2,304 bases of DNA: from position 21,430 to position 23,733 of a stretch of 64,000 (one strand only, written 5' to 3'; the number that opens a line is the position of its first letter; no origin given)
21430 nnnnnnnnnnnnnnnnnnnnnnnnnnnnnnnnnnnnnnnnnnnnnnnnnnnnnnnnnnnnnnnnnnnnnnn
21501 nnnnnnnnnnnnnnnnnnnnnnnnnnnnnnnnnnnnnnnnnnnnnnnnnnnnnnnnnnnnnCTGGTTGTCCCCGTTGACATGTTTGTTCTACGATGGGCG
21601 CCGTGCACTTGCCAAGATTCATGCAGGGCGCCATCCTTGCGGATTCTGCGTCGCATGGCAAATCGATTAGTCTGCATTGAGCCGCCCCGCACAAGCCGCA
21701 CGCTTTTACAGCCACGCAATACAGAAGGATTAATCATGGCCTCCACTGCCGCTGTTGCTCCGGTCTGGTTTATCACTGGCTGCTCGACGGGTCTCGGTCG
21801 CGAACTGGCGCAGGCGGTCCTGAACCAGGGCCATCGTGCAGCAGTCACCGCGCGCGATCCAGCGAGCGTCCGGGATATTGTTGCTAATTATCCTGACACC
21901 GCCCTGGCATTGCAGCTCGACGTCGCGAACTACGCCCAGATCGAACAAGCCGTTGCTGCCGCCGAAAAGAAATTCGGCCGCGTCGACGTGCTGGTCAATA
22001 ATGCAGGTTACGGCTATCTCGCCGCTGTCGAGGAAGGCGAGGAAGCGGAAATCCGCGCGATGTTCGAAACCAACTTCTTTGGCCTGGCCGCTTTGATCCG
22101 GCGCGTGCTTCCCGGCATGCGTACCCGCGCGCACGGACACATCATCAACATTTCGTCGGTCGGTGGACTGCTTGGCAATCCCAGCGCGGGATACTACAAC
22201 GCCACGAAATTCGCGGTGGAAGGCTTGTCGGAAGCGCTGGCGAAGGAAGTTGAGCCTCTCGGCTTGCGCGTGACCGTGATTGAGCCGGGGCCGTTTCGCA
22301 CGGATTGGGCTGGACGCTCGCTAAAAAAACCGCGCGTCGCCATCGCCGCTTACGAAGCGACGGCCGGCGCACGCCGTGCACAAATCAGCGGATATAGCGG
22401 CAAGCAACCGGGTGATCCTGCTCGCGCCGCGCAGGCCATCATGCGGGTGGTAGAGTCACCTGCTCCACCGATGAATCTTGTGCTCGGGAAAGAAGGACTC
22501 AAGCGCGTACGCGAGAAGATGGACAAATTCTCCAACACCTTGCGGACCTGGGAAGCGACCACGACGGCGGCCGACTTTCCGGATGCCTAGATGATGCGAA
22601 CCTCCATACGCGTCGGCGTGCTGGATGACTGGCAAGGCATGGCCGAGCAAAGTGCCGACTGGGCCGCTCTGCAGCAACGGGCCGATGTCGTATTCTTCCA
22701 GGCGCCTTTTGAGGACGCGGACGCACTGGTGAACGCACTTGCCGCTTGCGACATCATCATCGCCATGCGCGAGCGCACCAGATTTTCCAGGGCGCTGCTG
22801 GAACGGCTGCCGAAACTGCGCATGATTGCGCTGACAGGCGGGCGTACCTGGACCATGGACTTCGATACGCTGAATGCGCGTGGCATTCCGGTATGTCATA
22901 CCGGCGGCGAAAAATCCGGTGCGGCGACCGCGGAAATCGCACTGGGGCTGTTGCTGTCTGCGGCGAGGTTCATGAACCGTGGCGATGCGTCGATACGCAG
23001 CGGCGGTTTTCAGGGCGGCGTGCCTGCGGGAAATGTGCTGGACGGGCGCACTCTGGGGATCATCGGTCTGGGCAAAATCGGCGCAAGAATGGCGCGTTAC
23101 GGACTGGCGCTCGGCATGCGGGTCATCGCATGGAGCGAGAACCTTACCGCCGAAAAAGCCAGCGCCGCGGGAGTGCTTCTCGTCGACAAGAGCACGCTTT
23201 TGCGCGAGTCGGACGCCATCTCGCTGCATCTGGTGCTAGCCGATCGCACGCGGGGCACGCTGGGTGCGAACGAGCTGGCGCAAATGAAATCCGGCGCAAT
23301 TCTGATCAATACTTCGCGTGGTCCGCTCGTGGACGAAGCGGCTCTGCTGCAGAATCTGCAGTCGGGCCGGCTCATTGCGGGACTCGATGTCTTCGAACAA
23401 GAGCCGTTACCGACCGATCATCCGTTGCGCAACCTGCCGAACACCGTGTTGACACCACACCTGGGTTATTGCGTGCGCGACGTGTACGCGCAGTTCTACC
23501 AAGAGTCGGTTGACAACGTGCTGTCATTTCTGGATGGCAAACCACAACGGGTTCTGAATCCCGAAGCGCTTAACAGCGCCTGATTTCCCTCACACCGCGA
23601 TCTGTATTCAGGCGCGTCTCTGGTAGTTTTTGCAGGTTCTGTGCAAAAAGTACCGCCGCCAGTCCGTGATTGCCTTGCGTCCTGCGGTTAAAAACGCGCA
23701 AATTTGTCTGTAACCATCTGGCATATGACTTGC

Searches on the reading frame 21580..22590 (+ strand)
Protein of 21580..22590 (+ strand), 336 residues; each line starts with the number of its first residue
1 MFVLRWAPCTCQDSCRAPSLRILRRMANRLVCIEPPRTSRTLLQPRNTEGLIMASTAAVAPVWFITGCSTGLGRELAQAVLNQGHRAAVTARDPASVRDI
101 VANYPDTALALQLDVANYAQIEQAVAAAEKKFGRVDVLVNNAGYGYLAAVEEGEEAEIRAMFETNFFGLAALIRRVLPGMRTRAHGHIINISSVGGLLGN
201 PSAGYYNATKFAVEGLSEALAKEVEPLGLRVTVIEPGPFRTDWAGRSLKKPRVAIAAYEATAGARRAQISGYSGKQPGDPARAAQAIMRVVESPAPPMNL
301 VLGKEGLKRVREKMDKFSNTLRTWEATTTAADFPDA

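Call 5: search_protein_families(library=pfam, proteins=[window:21580-22590:+])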
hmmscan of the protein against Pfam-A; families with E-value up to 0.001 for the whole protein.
window:21580-22590:+ (336 aa): 4 families
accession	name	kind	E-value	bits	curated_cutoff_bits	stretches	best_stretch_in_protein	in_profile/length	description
PF00106.31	adh_short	-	2.4e-50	171.2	26.6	1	63-246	3-189/195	short chain dehydrogenase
PF13561.12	adh_short_C2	-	3.7e-38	131.9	27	1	70-262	6-198/236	Enoyl-(Acyl carrier protein) reductase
PF08659.16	KR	-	1e-13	52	22.6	1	64-239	4-178/180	KR domain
PF13460.12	NAD_binding_10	-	0.00021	21.6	27.2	1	70-240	4-147/184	NAD(P)H-binding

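Call 6: search_protein_families(library=ncbifam, proteins=[window:21580-22590:+])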
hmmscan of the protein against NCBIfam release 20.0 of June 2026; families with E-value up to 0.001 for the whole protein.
window:21580-22590:+ (336 aa): 225 families (the best 25 are shown)
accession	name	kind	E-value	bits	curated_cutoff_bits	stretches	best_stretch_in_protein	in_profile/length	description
NF004824.0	PRK06180.1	subfamily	1.5e-118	395.1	298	1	60-334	4-278/279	oxidoreductase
NF006114.0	PRK08263.1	subfamily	4.3e-86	288.6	290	1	61-333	4-273/280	short chain dehydrogenase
NF005065.0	PRK06482.1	equivalog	1.5e-65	221.3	291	1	62-331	4-272/276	SDR family oxidoreductase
NF004826.0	PRK06182.1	subfamily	5.6e-57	193.1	305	1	61-305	5-249/274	oxidoreductase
NF049977.1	KDhSphingRedKdsR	equivalog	2.4e-52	177.9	400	1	62-304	5-241/267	3-ketodihydrosphingosine reductase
NF004823.0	PRK06179.1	subfamily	3.9e-52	177.3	310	1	61-304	6-242/271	oxidoreductase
NF005372.1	PRK06914.1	subfamily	3.7e-48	164.2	320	1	61-305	3-253/279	SDR family oxidoreductase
NF004284.0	PRK05693.1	equivalog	2.2e-42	145.5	326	1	61-305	2-244/274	SDR family oxidoreductase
NF004649.0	PRK05993.1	equivalog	1.2e-41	142.8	387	1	63-255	7-197/277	SDR family oxidoreductase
NF005878.0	PRK07825.1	subfamily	1.7e-40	139.1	287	1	64-244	13-192/278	short chain dehydrogenase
NF005559.1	PRK07231.1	subfamily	1.7e-39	135.8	215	1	64-249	8-196/249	glucose 1-dehydrogenase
NF005594.0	PRK07326.1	equivalog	3.3e-39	134.8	271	1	62-247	8-194/237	SDR family oxidoreductase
NF005806.0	PRK07666.1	equivalog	1.7e-38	132.3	286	1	64-244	11-194/239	3-ketoacyl-ACP reductase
NF004825.0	PRK06181.1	equivalog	3.5e-38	131.4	215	1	62-249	8-198/268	SDR family oxidoreductase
NF009466.0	PRK12826.1-2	subfamily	5.5e-36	124.3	222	1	64-255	7-203/248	3-oxoacyl-ACP reductase FabG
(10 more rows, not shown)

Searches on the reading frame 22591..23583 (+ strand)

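Call 5: search_protein_families(library=pfam, proteins=[window:22591-23583:+])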
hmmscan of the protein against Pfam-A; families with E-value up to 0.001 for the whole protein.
window:22591-23583:+ (330 aa): 4 families
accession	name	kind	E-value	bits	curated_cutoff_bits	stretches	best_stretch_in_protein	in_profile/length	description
PF02826.25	2-Hacid_dh_C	-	9.8e-55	185.1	25.1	1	118-292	1-178/178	D-isomer specific 2-hydroxyacid dehydrogenase, NAD binding domain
PF00389.36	2-Hacid_dh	-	4e-12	46.4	24.6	1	22-319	10-129/134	D-isomer specific 2-hydroxyacid dehydrogenase, catalytic domain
PF03446.21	NAD_binding_2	-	3.6e-05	24.3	21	1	155-247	2-98/161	NAD binding domain of 6-phosphogluconate dehydrogenase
PF03807.23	F420_oxidored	-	0.00082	20.4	21.6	0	155-210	2-63/94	NADP oxidoreductase coenzyme F420-dependent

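Call 6: search_protein_families(library=ncbifam, proteins=[window:22591-23583:+])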
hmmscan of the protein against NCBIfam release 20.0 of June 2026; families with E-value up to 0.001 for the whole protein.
window:22591-23583:+ (330 aa): 21 families
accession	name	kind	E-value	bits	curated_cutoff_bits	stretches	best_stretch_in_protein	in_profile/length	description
TIGR01327.1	PGDH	equivalog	1.9e-54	185.3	454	1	42-320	30-307/525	phosphoglycerate dehydrogenase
NF009714.1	PRK13243.1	equivalog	3.7e-52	177.7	455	1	44-326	37-326/332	glyoxylate reductase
NF011938.0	PRK15409.1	equivalog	9.5e-47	159.6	492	1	42-326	35-322/324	glyoxylate/hydroxypyruvate reductase GhrB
NF005069.0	PRK06487.1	equivalog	2.6e-44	151.6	448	1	9-322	6-319/320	2-hydroxyacid dehydrogenase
NF008759.0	PRK11790.1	equivalog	4.4e-39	134.3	404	1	42-313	44-316/410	phosphoglycerate dehydrogenase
NF005387.0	PRK06932.1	equivalog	2.3e-37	128.7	492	1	42-313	34-309/314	2-hydroxyacid dehydrogenase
NF006263.0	PRK08410.1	equivalog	3.2e-36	125.3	389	1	21-316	13-309/311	D-2-hydroxyacid dehydrogenase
NF041369.1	Dhydh_Halo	equivalog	4.5e-30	104.9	400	1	88-301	68-282/305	D-2-hydroxyacid dehydrogenase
NF005027.0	PRK06436.1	equivalog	1.2e-29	103.4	261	1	111-323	83-289/303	2-hydroxyacid dehydrogenase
NF000492.1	vanH_gen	exception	2.9e-26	92.3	540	1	91-313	80-310/312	D-lactate dehydrogenase VanH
NF005750.0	PRK07574.1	equivalog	2.7e-24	86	329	1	49-319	87-362/386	NAD-dependent formate dehydrogenase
NF001309.0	PRK00257.1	equivalog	3.1e-23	82.4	434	1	146-293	110-258/379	4-phosphoerythronate dehydrogenase PdxB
NF000371.1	vanH_Agroup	exception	7.2e-22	78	700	1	88-313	82-315/322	VanH-A/VanH-Pt family D-lactate dehydrogenase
NF000128.1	vanH-Sc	exception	1.1e-21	77.4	650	1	50-271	59-275/337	D-lactate dehydrogenase VanH-Sc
NF000004.1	vanH-D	exception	3.3e-18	65.9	550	1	147-313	142-316/323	D-lactate dehydrogenase VanH-D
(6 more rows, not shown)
